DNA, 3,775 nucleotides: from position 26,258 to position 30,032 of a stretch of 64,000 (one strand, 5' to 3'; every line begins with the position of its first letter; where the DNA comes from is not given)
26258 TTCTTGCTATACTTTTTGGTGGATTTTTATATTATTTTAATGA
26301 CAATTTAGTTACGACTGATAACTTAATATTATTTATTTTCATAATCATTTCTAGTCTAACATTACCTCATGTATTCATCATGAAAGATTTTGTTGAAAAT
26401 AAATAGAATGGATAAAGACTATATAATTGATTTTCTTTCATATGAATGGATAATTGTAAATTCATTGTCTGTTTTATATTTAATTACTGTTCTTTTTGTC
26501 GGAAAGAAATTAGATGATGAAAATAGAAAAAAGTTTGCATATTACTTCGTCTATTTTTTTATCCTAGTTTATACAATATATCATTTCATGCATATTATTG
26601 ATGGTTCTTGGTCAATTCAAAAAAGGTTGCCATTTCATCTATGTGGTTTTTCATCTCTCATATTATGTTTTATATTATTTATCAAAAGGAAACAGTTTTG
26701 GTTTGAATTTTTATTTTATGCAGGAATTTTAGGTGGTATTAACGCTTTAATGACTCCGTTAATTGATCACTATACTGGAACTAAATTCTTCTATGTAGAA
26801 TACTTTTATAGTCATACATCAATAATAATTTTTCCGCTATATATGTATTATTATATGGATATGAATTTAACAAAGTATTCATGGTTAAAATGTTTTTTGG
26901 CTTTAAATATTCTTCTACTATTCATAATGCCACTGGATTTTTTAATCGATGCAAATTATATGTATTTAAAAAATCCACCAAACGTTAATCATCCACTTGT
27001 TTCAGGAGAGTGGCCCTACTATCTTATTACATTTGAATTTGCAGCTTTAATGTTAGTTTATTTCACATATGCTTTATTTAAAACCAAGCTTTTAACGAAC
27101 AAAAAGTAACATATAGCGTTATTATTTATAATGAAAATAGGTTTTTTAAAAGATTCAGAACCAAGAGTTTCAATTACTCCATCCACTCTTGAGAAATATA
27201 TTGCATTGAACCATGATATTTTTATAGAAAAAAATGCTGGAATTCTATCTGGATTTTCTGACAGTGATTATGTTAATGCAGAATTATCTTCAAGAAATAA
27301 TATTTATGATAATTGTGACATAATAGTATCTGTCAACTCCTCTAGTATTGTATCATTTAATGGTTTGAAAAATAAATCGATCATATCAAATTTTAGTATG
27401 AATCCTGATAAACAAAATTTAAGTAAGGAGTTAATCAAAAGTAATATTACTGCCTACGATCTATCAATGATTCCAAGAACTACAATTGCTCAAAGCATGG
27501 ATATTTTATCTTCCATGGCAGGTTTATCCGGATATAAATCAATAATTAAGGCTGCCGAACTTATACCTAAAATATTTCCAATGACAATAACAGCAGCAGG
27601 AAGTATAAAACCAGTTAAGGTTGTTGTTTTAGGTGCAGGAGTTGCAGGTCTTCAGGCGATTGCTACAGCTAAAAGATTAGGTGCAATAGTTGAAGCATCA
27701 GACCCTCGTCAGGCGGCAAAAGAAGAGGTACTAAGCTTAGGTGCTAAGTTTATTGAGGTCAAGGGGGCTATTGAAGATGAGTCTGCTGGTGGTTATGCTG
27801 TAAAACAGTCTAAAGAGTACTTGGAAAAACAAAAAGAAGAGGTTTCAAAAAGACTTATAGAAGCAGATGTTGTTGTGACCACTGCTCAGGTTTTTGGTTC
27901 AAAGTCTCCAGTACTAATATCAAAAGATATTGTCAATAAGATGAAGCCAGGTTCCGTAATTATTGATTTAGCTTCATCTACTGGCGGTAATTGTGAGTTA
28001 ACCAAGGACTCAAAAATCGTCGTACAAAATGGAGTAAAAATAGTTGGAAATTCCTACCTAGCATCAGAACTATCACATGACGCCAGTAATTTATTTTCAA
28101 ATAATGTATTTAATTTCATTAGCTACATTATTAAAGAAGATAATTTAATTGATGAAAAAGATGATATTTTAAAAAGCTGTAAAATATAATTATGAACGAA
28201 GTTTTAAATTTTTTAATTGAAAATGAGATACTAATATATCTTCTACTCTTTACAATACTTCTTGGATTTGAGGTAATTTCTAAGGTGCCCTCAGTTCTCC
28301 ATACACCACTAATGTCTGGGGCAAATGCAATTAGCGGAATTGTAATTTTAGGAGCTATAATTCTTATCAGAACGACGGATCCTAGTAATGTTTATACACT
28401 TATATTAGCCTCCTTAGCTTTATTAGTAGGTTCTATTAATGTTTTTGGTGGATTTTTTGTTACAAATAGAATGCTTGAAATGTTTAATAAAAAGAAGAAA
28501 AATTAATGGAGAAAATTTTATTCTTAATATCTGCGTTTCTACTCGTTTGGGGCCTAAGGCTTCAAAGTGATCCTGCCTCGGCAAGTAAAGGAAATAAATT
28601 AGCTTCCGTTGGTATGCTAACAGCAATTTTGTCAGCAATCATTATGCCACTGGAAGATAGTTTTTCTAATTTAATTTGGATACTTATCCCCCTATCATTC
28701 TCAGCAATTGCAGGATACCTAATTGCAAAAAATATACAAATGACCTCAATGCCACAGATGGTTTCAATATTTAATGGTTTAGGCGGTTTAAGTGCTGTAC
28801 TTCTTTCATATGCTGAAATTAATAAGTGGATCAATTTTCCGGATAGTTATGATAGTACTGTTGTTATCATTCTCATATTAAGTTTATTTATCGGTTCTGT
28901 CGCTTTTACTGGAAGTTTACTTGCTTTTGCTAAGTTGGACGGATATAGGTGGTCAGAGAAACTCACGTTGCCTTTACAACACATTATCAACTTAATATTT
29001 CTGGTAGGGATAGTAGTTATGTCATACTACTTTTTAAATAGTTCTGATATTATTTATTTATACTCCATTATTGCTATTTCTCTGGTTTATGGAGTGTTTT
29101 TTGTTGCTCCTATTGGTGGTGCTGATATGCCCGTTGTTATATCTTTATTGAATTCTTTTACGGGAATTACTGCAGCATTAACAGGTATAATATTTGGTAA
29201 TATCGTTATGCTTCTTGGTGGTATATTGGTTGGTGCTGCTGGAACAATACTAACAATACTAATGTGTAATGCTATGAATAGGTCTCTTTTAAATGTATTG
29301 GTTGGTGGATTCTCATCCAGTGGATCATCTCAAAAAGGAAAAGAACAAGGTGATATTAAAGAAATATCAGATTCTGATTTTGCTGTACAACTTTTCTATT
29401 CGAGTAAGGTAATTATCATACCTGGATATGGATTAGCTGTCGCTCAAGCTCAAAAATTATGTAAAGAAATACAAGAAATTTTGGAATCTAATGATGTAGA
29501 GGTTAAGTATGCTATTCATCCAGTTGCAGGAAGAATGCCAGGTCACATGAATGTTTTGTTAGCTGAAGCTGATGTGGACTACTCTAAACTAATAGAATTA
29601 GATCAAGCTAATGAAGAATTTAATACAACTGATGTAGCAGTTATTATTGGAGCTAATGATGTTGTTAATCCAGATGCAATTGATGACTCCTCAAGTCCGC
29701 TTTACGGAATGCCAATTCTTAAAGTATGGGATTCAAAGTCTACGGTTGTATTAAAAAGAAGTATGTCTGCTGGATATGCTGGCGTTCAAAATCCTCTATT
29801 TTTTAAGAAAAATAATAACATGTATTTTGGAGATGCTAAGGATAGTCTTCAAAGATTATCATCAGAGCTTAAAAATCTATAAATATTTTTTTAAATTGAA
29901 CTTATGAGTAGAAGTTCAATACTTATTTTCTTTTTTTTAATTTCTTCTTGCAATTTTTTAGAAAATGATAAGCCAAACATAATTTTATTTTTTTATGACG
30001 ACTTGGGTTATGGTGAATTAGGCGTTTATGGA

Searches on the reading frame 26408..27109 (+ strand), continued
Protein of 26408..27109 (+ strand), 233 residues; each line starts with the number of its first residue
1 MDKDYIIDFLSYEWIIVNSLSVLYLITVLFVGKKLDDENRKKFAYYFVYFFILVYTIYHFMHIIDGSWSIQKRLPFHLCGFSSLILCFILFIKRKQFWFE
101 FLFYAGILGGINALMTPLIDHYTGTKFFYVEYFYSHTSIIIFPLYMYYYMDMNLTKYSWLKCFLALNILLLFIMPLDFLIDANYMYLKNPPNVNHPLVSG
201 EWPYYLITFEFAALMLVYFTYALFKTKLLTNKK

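Call 16: find_related_loci(query=A1, collection=genome_contigs, flank=10000)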
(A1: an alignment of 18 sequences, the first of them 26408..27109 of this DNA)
Query A1 (233 aa) in genome_contigs; peptide patterns used: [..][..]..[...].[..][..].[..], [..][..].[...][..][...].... (x = any residue, [..] = any of these).
368 stretches matched a pattern; 334 encode a relative of the query (tblastn E <= 1e-3); the best 80 are kept; 80 distinct loci.
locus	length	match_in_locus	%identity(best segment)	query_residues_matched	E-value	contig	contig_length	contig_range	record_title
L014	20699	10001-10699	73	1-233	5e-113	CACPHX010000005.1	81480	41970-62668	MAG: uncultured Marinoscillum sp. isolate AG-426-P19 genome assembly, contig: AG-426-P19_NODE_5, whole genome shotgun se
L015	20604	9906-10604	70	1-233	3e-110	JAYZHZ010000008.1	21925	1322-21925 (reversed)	MAG: Bacteroidota bacterium isolate XB_MAG224 DB_MAG224_0008, whole genome shotgun sequence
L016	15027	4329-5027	75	1-233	2e-109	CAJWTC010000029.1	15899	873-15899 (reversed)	MAG TPA_asm: uncultured Flammeovirgaceae bacterium isolate ERR599064_bin.109_MetaBAT_v2.12.1_MAG genome assembly, contig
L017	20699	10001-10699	70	1-233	4e-109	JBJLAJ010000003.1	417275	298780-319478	MAG: Cytophagales bacterium isolate LRMED-062 Marinoscillaceae-LRMED-062-C3, whole genome shotgun sequence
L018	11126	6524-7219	72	1-232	2e-108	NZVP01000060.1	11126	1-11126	MAG: Flammeovirgaceae bacterium isolate NAT63 65886, whole genome shotgun sequence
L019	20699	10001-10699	68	1-233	1e-107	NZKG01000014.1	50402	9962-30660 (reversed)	MAG: Marinoscillum sp. isolate MED1001 44078, whole genome shotgun sequence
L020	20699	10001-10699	69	1-233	6e-107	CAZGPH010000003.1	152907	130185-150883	MAG TPA_asm: uncultured Marinoscillum sp. isolate binchicken_co222_293 genome assembly, contig: NODE_22_length_152907_co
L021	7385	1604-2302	71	1-233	3e-106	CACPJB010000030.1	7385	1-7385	MAG: uncultured Marinoscillum sp. isolate AG-435-C06 genome assembly, contig: AG-435-C06_NODE_30, whole genome shotgun s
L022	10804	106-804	71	1-233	3e-106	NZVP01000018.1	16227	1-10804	MAG: Flammeovirgaceae bacterium isolate NAT63 41478, whole genome shotgun sequence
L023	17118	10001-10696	67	1-232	4e-103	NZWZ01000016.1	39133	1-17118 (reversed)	MAG: Flammeovirgaceae bacterium isolate NAT44 8798, whole genome shotgun sequence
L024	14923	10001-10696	67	1-232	3e-102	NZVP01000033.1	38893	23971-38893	MAG: Flammeovirgaceae bacterium isolate NAT63 45363, whole genome shotgun sequence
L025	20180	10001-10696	66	1-232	2e-101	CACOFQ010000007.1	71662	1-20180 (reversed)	MAG: uncultured Marinoscillum sp. isolate AH-321-C20 genome assembly, contig: AH-321-C20_NODE_7, whole genome shotgun se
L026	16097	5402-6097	67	1-232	2e-101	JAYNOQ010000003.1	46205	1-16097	MAG: Flammeovirgaceae bacterium isolate 139540_COM_metabat_bins_2.tsv.054_sub NODE_849_length_46205_cov_13.825937, whole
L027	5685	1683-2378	66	1-232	2e-96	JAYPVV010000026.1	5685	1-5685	MAG: Marinoscillum sp. isolate 139588_S189_metabat_bins_sens.tsv.116 NODE_13390_length_5685_cov_67.462700, whole genome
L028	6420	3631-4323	65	1-231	2e-95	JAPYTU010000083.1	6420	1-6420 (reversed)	MAG: Cytophagales bacterium isolate PW7.metabat2.10 PW7_10852_length_6420_cov_13.266614, whole genome shotgun sequence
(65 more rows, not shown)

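Call 44: predict_structure(alignment_id=A2)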
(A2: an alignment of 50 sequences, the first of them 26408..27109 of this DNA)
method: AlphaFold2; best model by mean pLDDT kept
length: 233 residues; sequences in the alignment: 50
mean_pLDDT: 91.0   pTM: 0.89
mean pLDDT of the five models: 91.0, 89.3, 87.0, 86.5, 83.3
residues with pLDDT >= 90: 153; 70-90: 70; 50-70: 9; < 50: 1
segments of 3 or more residues with pLDDT < 50: none
pLDDT, mean of each block of 10 residues (from residue 1): 77 96 98 97 98 96 89 88 97 95 97 90 84 97 98 95 94 89 82 70 81 94 93 78
secondary structure, 60 per line:
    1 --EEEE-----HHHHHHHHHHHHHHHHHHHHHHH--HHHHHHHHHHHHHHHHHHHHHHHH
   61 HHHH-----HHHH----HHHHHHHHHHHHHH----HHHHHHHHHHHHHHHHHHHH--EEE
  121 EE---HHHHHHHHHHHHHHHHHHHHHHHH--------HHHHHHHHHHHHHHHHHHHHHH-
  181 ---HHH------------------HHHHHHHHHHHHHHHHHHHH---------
elements in order: E3-6 H12-34 H37-64 H70-73 H78-91 H96-115 E118-122 H126-149 H158-179 H205-224

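Call 50: search_solved_structures(query=A2, max_evalue=1, show_alignments=1)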
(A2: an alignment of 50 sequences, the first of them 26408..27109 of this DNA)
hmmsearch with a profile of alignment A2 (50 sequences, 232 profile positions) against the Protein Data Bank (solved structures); distinct sequences matched with E-value up to 1: 0.

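Call 51: search_solved_structures(query=A2, max_evalue=10, show_alignments=3)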
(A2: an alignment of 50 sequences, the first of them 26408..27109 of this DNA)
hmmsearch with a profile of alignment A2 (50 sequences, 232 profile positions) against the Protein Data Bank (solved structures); distinct sequences matched with E-value up to 10: 0.

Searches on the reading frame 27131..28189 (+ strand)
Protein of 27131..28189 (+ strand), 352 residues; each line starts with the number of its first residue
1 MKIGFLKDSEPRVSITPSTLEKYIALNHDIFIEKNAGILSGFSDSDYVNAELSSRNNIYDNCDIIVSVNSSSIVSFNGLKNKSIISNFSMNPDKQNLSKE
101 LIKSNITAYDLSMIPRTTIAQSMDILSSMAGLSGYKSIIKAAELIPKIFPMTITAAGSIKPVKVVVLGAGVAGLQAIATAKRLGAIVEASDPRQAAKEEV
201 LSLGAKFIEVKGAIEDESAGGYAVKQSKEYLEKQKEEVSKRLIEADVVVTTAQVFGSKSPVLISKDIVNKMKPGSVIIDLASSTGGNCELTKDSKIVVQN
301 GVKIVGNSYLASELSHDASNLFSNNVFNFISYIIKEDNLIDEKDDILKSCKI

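Call 5: search_protein_families(library=pfam, proteins=[window:27131-28189:+], max_evalue=0.01)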
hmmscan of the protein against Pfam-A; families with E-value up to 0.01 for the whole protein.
window:27131-28189:+ (352 aa): 3 families
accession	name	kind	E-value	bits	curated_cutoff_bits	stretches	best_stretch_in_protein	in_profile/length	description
PF01262.27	AlaDh_PNT_C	-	1.3e-57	195.2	23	1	137-349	1-202/214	Alanine dehydrogenase/PNT, C-terminal domain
PF05222.21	AlaDh_PNT_N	-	8.4e-25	88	30.4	1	7-132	7-135/136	Alanine dehydrogenase/PNT, N-terminal domain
PF02826.25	2-Hacid_dh_C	-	2.8e-05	24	25.1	0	229-281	76-127/178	D-isomer specific 2-hydroxyacid dehydrogenase, NAD binding domain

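Call 6: search_protein_families(library=ncbifam, proteins=[window:27131-28189:+], max_evalue=0.01)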
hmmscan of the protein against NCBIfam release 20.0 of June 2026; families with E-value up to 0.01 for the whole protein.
window:27131-28189:+ (352 aa): 6 families
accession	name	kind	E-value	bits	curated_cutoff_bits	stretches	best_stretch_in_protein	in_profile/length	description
NF006942.0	PRK09424.1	equivalog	2.1e-97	327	383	1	2-346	2-354/510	Re/Si-specific NAD(P)(+) transhydrogenase subunit alpha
TIGR00561.1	pntA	equivalog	2.9e-78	263.8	444.4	1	8-348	10-355/511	Re/Si-specific NAD(P)(+) transhydrogenase subunit alpha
TIGR00518.1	alaDH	equivalog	1.9e-27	96.2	391.85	2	6-189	9-195/370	alanine dehydrogenase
TIGR03366.1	HpnZ_proposed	hypoth_equivalog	6.9e-07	28.8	328.1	1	153-218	148-214/315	putative phosphonate catabolism associated alcohol dehydrogenase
TIGR02853.1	spore_dpaA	equivalog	0.0014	18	319.65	1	236-287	201-246/287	dipicolinic acid synthetase subunit A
NF006162.0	PRK08306.1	equivalog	0.0017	17.7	261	1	237-286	205-248/297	dipicolinate synthase subunit DpsA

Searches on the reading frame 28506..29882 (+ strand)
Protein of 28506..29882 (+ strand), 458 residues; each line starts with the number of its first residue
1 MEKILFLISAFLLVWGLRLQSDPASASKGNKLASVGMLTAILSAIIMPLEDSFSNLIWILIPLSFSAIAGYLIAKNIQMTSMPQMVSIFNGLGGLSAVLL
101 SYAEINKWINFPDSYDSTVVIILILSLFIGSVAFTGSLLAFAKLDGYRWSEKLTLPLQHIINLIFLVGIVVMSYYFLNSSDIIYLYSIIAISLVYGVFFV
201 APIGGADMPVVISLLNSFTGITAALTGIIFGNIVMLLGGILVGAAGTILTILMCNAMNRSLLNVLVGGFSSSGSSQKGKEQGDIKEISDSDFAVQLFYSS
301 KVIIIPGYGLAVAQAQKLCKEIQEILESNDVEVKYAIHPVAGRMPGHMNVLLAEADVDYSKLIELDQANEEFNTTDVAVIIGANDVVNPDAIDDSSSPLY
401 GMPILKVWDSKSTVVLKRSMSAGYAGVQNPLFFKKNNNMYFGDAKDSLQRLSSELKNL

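Call 5: search_protein_families(library=pfam, proteins=[window:28506-29882:+], max_evalue=0.01)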
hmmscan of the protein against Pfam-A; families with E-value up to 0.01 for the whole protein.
window:28506-29882:+ (458 aa): 1 family
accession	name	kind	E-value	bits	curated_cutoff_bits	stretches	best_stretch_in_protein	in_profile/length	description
PF02233.22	PNTB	-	7.8e-171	569.5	31.7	1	4-452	3-454/456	NAD(P) transhydrogenase beta subunit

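Call 6: search_protein_families(library=ncbifam, proteins=[window:28506-29882:+], max_evalue=0.01)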
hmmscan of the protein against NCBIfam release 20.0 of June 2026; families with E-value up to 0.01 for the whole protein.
window:28506-29882:+ (458 aa): 3 families
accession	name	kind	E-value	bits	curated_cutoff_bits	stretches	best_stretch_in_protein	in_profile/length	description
NF006974.0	PRK09444.1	equivalog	1.3e-132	443.4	689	1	6-452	10-457/460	Re/Si-specific NAD(P)(+) transhydrogenase subunit beta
NF007179.0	PRK09609.1-4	equivalog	0.00075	19.2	630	1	169-247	19-94/335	hypothetical protein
TIGR04207.1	halo_sig_pep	domain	0.0027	17.3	24.6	0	122-140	10-28/30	surface glycoprotein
